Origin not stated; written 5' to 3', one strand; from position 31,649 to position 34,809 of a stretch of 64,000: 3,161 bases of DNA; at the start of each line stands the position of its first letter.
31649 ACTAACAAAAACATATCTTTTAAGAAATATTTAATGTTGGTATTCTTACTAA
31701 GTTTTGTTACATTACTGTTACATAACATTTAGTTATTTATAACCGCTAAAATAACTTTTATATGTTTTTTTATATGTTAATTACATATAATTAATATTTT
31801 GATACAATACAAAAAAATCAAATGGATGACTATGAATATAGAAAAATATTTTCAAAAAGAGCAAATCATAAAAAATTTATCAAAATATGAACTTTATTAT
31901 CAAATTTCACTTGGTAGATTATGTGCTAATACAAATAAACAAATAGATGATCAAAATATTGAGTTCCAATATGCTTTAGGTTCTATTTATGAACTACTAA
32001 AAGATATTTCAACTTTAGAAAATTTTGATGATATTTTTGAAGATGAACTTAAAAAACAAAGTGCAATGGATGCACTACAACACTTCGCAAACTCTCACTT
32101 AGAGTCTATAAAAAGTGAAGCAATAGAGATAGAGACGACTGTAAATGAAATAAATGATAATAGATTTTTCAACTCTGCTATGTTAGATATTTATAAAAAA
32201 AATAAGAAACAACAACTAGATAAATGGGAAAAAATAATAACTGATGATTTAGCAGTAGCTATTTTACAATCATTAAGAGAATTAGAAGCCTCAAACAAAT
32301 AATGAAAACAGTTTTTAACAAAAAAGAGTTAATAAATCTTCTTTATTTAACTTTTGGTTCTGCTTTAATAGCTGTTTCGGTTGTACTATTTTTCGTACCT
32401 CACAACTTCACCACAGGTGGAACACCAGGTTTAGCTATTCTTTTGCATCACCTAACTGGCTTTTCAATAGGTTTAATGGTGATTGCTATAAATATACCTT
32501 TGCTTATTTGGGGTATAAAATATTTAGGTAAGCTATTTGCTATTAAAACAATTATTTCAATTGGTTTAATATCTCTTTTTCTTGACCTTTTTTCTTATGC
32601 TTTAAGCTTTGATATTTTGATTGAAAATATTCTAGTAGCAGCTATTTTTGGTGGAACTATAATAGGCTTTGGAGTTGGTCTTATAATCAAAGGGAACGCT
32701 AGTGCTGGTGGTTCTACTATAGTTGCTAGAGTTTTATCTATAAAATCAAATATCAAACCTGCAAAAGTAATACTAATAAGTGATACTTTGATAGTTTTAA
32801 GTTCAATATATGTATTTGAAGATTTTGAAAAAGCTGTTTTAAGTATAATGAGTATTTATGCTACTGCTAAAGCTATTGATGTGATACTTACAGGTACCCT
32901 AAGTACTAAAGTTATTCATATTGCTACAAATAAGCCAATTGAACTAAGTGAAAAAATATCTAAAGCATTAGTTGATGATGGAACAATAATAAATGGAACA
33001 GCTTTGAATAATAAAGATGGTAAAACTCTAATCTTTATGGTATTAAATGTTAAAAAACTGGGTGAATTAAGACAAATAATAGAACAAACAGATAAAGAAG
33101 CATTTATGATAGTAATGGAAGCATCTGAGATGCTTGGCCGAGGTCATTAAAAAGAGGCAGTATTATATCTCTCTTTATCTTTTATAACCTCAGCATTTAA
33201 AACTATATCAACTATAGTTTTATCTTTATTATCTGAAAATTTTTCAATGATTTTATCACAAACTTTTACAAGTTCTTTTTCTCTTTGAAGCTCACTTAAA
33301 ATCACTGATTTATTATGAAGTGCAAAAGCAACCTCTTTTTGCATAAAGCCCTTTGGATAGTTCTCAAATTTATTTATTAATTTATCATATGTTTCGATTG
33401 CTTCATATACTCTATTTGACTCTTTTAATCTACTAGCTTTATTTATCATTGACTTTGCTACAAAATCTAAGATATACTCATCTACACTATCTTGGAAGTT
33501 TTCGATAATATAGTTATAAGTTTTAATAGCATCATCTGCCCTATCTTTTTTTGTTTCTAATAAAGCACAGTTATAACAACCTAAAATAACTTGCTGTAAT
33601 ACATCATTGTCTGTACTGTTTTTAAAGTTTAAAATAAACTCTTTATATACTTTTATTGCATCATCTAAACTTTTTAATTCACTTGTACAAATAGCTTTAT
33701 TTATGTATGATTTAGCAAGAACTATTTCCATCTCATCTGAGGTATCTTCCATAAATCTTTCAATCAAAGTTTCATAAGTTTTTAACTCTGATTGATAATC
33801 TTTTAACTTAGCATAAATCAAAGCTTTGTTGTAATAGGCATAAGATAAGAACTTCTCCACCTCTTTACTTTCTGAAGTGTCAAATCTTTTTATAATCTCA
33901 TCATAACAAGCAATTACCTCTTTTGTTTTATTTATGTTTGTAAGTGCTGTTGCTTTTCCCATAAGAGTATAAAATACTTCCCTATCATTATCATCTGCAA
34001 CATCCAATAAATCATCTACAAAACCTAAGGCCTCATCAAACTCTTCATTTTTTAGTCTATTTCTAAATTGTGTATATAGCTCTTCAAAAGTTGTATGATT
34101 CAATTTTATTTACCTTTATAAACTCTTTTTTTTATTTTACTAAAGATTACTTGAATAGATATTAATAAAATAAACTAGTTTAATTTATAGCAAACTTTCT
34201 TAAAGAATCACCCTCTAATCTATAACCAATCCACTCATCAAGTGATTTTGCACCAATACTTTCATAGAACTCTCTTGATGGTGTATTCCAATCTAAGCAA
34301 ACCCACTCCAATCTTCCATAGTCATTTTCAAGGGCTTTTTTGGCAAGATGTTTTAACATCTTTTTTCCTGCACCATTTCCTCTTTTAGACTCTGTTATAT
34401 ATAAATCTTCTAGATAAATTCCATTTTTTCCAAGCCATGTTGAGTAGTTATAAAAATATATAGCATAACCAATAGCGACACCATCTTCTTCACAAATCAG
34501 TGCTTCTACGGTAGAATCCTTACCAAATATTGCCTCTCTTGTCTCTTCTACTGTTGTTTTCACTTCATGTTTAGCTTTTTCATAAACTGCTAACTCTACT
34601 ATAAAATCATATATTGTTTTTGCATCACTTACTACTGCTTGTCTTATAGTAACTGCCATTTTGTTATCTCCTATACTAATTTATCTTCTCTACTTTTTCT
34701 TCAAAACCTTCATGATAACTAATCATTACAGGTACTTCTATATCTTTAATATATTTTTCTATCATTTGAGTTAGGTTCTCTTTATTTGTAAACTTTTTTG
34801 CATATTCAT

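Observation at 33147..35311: Mini-Hsp90 N-domain, acetyltransferase and TPR-repeat gene cluster near htpG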

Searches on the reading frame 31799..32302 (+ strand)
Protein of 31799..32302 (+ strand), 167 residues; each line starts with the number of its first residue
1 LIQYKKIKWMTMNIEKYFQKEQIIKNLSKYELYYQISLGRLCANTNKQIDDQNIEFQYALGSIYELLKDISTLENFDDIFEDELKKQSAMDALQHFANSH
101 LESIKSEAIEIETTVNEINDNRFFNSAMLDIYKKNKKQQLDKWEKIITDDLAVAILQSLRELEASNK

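Call 13: search_protein_families(library=ncbifam, proteins=[window:31799-32302:+], max_evalue=0.01)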
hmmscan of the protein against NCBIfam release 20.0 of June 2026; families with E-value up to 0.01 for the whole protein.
window:31799-32302:+ (167 aa): 1 family
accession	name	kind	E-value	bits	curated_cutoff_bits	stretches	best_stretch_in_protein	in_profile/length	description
NF038156.1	lant_syn_V_LxmK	equivalog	0.0091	15.1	315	0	63-165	89-188/347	class V lanthionine synthetase subunit LxmK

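Call 22: search_protein_families(library=padloc, proteins=[window:31799-32302:+], max_evalue=0.01)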
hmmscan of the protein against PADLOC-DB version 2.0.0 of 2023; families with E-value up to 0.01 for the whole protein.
window:31799-32302:+ (167 aa): 0 families

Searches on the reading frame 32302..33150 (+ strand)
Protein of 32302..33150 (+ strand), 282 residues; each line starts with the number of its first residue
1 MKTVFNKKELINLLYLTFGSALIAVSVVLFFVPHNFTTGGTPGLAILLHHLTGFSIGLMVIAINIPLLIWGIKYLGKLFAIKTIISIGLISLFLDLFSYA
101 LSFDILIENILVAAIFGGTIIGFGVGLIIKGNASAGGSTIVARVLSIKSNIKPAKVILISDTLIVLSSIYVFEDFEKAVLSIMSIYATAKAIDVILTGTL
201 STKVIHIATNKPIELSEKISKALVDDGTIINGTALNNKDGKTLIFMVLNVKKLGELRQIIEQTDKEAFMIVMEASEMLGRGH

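Call 13: search_protein_families(library=ncbifam, proteins=[window:32302-33150:+], max_evalue=0.01)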
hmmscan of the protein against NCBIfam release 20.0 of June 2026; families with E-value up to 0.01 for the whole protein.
window:32302-33150:+ (282 aa): 1 family
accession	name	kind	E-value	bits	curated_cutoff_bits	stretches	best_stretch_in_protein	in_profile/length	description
NF003191.0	PRK04164.1-2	equivalog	0.0098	15.4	179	0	202-276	99-171/200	hypothetical protein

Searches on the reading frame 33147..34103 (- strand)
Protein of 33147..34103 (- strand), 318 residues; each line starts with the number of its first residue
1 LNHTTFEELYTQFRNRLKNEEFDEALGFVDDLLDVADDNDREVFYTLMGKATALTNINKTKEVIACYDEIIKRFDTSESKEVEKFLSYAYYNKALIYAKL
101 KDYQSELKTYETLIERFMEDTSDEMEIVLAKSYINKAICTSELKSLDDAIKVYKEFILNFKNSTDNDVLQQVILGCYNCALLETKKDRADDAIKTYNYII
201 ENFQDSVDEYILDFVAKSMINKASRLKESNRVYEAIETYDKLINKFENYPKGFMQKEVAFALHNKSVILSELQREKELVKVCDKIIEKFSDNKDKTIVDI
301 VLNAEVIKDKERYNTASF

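Call 3: search_protein_families(library=pfam, proteins=[window:33147-34103:-], max_evalue=0.1)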
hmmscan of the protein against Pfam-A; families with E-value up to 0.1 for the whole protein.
window:33147-34103:- (318 aa): 10 families
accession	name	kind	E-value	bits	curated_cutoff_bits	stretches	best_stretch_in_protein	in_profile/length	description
PF13174.12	TPR_6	-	4.7e-10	39.9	26.3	1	88-117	1-30/33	Tetratricopeptide repeat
PF00515.34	TPR_1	-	1.8e-06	28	27.8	1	88-104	2-18/34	Tetratricopeptide repeat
PF07719.23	TPR_2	-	2.7e-06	27.5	27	0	88-104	2-18/34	Tetratricopeptide repeat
PF13181.12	TPR_8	-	1.5e-05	25.2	25.7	1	89-115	3-29/34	Tetratricopeptide repeat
PF13428.12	TPR_14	-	2e-05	25.3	23.5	0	90-121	4-35/44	Tetratricopeptide repeat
PF13424.12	TPR_12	-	2.1e-05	25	30.1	1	89-155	5-70/77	Tetratricopeptide repeat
PF12862.13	ANAPC5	-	2.9e-05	24.5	23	0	60-114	11-65/91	Anaphase-promoting complex subunit 5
PF13432.12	TPR_16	-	0.0012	19.7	32.7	0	88-117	32-61/65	Tetratricopeptide repeat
PF13431.12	TPR_17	-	0.012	16.3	24.4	0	87-105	13-31/34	Tetratricopeptide repeat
PF22788.2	COP9_hel_rpt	-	0.025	14.6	27.2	1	75-115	154-193/232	COP9 signalosome complex subunit 3, N-terminal helical repeats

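Call 13: search_protein_families(library=ncbifam, proteins=[window:33147-34103:-], max_evalue=0.01)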
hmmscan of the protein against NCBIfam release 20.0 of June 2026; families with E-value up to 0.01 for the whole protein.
window:33147-34103:- (318 aa): 2 families
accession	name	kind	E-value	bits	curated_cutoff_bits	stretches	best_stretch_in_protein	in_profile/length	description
NF038251.1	AdcR_fam_Zn_TF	equivalog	7.5e-06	26.2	175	0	38-87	86-137/143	zinc-dependent MarR family transcriptional regulator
TIGR02795.1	tol_pal_ybgF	equivalog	1.7e-05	25.4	90.1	0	182-249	48-109/119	tol-pal system protein YbgF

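Call 18: search_solved_structures(query=window:33147-34103:-, show_alignments=1, max_evalue=1)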
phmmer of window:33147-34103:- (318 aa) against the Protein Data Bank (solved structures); distinct sequences matched with E-value up to 1: 11.
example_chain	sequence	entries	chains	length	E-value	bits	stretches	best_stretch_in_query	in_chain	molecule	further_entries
9dzw_A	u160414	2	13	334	0.011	18.8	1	118-236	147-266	CalC6_3 with DHR extension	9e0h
7d7c_F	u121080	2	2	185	0.056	16.4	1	145-220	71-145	gp55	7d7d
9dze_a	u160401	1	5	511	0.064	16.2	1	130-233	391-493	pD5-14 C component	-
9dze_K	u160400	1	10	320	0.079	15.9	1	134-236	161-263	pD5-14 B component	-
9dze_A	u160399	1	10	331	0.087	15.8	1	143-236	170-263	pD5-14 A component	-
6bxf_A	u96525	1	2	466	0.12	15.3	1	41-138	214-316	Chimera protein of Integrin beta-3 and Integrin alpha-L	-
6bxb_A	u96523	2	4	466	0.12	15.3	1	41-138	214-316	Chimera protein of Integrin beta-3 and Integrin alpha-L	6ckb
9dze_f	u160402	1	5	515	0.15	15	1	130-230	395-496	pD5-14 D component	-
6af0_A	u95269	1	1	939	0.19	14.7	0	87-145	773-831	Ctr9 protein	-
9pv4_C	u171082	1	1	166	0.62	13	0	11-64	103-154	10E8-GT12 immunogen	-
9pv3_D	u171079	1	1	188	0.92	12.4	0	11-64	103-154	10E8-GT12 immunogen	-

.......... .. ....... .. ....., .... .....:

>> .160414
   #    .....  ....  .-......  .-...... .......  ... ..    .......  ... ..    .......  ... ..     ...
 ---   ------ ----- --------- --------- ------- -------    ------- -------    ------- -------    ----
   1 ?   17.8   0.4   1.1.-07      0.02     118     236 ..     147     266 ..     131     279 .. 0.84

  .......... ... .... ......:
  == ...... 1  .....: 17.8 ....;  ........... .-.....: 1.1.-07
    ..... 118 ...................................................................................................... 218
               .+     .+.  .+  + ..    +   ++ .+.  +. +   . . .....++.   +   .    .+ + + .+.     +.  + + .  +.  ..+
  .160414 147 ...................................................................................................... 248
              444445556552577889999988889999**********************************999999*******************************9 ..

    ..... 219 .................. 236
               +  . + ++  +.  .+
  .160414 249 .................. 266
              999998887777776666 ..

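Call 22: search_protein_families(library=padloc, proteins=[window:33147-34103:-], max_evalue=0.01)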
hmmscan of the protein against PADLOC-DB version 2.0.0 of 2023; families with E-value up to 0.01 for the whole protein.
window:33147-34103:- (318 aa): 0 families

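Call 39: find_homologous_proteins(query=window:33147-34103:-)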
Query window:33147-34103:- (318 aa): 5 proteins with E <= 0.001 among 1661 candidates.
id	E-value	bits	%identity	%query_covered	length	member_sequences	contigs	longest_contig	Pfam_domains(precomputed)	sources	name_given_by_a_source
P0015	2.1e-84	302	49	100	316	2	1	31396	PF00515.35,PF13424.13,PF13432.13,PF13428.13,PF13181.13,PF07719.24,PF13174.13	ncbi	-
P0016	8.2e-83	296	49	99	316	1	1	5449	PF18768.8,PF13174.13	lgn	-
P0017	7.9e-31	126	43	52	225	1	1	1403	PF13424.13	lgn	-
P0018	3.1e-30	124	37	57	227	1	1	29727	-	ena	-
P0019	1.7e-12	66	24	64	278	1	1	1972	PF13424.13,PF13428.13,PF07719.24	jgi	-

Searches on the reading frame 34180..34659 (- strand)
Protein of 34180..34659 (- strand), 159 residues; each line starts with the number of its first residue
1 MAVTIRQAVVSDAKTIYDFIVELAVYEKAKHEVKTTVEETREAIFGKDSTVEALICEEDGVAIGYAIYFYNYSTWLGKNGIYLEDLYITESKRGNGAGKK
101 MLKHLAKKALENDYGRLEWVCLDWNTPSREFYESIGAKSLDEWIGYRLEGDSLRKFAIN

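Call 3: search_protein_families(library=pfam, proteins=[window:34180-34659:-], max_evalue=0.1)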
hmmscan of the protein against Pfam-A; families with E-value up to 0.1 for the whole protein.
window:34180-34659:- (159 aa): 6 families
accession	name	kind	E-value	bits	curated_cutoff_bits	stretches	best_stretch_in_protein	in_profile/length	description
PF00583.31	Acetyltransf_1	-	2e-16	60.7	20.7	1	42-136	25-115/116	Acetyltransferase (GNAT) family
PF13508.13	Acetyltransf_7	-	1.9e-09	38.2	27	1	53-136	5-81/84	Acetyltransferase (GNAT) domain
PF13673.13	Acetyltransf_10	-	2.6e-07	31.1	23.6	1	38-139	20-109/128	Acetyltransferase (GNAT) domain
PF13302.13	Acetyltransf_3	-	9.7e-07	30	25.4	1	3-138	2-138/138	Acetyltransferase (GNAT) domain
PF08445.16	FR47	-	9.9e-05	22.7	22.1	1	80-140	21-80/86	FR47-like protein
PF14542.12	Acetyltransf_CG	-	0.023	15.3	30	1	71-114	16-58/80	GCN5-related N-acetyl-transferase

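Call 13: search_protein_families(library=ncbifam, proteins=[window:34180-34659:-], max_evalue=0.01)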
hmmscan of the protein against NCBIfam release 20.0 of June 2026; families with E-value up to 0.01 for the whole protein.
window:34180-34659:- (159 aa): 8 families
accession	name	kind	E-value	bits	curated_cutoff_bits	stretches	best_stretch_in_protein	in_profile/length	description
NF041716.1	HxA_phane_GNAT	equivalog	6.8e-15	55.3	250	1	3-148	2-151/152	cyclophane-containing RiPP N-acetyltransferase HaaN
NF040503.1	resist_ArsN1a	equivalog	2e-10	40.6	170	1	5-138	1-134/159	arsinothricin resistance N-acetyltransferase ArsN1 family A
NF000487.1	stat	exception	0.00016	21.3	420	1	56-136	84-160/189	streptothricin N-acetyltransferase STAT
TIGR01575.1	rimI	equivalog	0.00023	21.3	86.4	1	29-141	11-116/132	ribosomal protein S18-alanine N-acetyltransferase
NF043067.1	AAC_6p_group_E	equivalog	0.00026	20.9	140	1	28-138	17-128/140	aminoglycoside 6'-N-acetyltransferase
NF040504.1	resist_ArsN1b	equivalog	0.00033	20.5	210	1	5-136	1-132/159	arsinothricin resistance N-acetyltransferase ArsN1 family B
NF000482.1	AAC_3_XI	exception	0.00035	20.4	300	1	5-140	7-135/148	aminoglycoside N-acetyltransferase AAC(3)-XI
TIGR02406.1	ectoine_EctA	equivalog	0.0019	18.3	120.6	1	82-139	68-125/157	diaminobutyrate acetyltransferase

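Call 17: search_solved_structures(query=window:34180-34659:-, show_alignments=1, max_evalue=0.00001)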
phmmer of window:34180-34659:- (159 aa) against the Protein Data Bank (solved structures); distinct sequences matched with E-value up to 0.00001: 19.
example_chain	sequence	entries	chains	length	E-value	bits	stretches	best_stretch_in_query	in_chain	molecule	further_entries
12jc_A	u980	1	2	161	3e-58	199.4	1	1-157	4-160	Thialysine Acetyltransferase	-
2fe7_A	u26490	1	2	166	1.3e-57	197.4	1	1-157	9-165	probable N-acetyltransferase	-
8xj9_A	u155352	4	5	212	6.2e-27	97.7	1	59-156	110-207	GCN5-related N-acetyltransferase 8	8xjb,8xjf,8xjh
8rmz_A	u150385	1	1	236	9.5e-27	97.1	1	59-156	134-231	GCN5-related N-acetyltransferase 8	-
7zhc_A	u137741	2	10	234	5.3e-26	94.7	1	61-156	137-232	N-acetyltransferase domain-containing protein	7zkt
7ovv_A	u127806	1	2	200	2.7e-25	92.4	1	59-151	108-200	Probable acetyltransferase NATA1-like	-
8xj5_A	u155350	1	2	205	2.2e-23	86.2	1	59-154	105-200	L-ornithine N5-acetyltransferase NATA1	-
8xbn_A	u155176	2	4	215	2.5e-23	86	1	59-154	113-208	L-ornithine N5-acetyltransferase NATA1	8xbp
2bei_A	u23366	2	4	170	3.4e-23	85.5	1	2-157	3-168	Diamine acetyltransferase 2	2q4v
3bj7_A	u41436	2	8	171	7e-20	74.8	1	4-148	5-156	Diamine acetyltransferase 1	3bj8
8yv7_A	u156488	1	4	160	1.7e-19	73.5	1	12-157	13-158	Thialysine N-epsilon-acetyltransferase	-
2b4d_A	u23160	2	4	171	3.9e-19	72.4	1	4-148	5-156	Diamine acetyltransferase 1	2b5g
2jev_A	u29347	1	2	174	4.1e-19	72.3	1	4-148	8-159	DIAMINE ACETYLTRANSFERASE 1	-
2fxf_A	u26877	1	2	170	4.1e-19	72.3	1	4-148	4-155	Diamine acetyltransferase 1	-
2f5i_A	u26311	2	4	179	4.5e-19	72.2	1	4-148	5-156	Diamine acetyltransferase 1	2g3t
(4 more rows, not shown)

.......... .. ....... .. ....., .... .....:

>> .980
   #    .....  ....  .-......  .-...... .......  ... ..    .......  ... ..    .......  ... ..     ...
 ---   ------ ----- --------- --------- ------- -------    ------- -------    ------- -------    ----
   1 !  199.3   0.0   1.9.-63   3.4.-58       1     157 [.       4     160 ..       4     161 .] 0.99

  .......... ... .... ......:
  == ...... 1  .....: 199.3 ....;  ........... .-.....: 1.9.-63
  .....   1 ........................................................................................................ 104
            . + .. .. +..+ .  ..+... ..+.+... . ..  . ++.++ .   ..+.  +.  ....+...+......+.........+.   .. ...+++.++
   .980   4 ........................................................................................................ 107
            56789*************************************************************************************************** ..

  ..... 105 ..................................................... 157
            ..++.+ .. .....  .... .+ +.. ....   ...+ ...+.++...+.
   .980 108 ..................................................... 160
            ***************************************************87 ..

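Call 22: search_protein_families(library=padloc, proteins=[window:34180-34659:-], max_evalue=0.01)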
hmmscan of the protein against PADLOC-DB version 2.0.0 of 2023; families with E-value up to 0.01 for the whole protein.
window:34180-34659:- (159 aa): 0 families
